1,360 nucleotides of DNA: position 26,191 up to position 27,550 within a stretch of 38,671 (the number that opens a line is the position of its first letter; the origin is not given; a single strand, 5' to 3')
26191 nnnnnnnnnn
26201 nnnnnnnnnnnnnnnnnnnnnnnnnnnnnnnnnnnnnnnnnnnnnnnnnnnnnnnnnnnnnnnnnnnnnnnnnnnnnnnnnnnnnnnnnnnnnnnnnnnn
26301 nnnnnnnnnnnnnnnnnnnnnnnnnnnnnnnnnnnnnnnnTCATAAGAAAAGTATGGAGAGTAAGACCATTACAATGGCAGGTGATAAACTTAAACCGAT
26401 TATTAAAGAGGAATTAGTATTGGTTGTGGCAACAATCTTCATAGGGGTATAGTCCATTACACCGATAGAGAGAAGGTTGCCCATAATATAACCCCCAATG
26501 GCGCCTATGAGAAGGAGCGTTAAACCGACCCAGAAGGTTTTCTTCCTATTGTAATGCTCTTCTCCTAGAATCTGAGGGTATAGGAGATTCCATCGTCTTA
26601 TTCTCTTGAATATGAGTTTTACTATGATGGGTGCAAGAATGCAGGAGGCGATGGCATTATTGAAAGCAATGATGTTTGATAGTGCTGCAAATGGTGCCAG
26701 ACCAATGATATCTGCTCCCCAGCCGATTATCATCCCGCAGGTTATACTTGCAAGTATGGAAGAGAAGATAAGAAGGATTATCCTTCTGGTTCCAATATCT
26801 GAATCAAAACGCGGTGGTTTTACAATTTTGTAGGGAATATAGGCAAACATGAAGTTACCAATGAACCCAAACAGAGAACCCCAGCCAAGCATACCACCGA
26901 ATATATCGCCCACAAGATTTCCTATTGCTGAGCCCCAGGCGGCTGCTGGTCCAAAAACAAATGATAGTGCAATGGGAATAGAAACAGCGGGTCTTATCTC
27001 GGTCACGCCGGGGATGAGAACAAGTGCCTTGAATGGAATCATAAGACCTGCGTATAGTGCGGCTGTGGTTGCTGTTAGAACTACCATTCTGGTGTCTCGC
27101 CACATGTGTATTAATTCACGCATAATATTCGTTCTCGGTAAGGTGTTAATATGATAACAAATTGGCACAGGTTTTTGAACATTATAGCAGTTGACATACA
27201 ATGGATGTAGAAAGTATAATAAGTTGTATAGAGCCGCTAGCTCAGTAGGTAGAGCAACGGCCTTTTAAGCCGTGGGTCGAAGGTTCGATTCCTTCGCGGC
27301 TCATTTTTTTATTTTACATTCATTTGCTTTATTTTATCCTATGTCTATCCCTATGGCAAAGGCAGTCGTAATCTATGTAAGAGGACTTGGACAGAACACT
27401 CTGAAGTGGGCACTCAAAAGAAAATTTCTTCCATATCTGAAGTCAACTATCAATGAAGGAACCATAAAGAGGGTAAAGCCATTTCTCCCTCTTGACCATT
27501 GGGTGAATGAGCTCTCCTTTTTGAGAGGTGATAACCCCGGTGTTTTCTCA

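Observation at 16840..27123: Seven-gene operon with overlapping junctions joining three GT-C enzymes, a GT4 and a GT9 to an ECF-type transporter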

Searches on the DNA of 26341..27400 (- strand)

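Call 52: search_rna_families(sources=[L012, L013, L014, L007, L015], threshold=gathering)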
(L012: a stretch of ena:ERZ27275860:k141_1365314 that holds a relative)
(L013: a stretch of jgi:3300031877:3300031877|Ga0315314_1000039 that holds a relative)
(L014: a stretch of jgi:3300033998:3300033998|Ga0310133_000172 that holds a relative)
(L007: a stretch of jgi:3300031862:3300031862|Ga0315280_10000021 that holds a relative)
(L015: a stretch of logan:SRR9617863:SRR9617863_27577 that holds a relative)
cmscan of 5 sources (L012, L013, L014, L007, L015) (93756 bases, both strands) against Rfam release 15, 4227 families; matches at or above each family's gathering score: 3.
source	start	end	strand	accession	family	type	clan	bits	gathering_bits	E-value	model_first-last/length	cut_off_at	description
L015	1990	2062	-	RF00005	tRNA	Gene; tRNA;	CL00001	75.1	29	1.8e-14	1-71/71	no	tRNA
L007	7268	7340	-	RF00005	tRNA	Gene; tRNA;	CL00001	73.6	29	4.6e-14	1-71/71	no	tRNA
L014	12216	12334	+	RF01731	TwoAYGGAY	Cis-reg;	CL00106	44.4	43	0.00099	21-148/168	no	TwoAYGGAY RNA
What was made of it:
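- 27124..27230 (.): 107-nt leader and promoter region shared with the divergent tRNA-Lys gene. No riboswitch detected. The tRNA is conserved at this position in L007 and L015 (call 52).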

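Call 53: search_rna_families(source=window, start=27000, end=27400, threshold=evalue, max_evalue=1)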
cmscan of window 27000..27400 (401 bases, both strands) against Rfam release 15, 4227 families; matches with E-value up to 1: 3.
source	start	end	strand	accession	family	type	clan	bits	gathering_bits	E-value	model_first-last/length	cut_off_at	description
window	27231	27303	+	RF00005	tRNA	Gene; tRNA;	CL00001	74.9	29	9e-17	1-71/71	no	tRNA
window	27273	27382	-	RF02194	HPnc0260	Gene; antisense;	-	28.9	59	0.47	1-156/156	no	Bacterial antisense RNA HPnc0260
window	27231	27304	-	RF04354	Plastid-ycf2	Cis-reg;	-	23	65.7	0.018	1-75/75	no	Plastid-ycf2 5UTR RNA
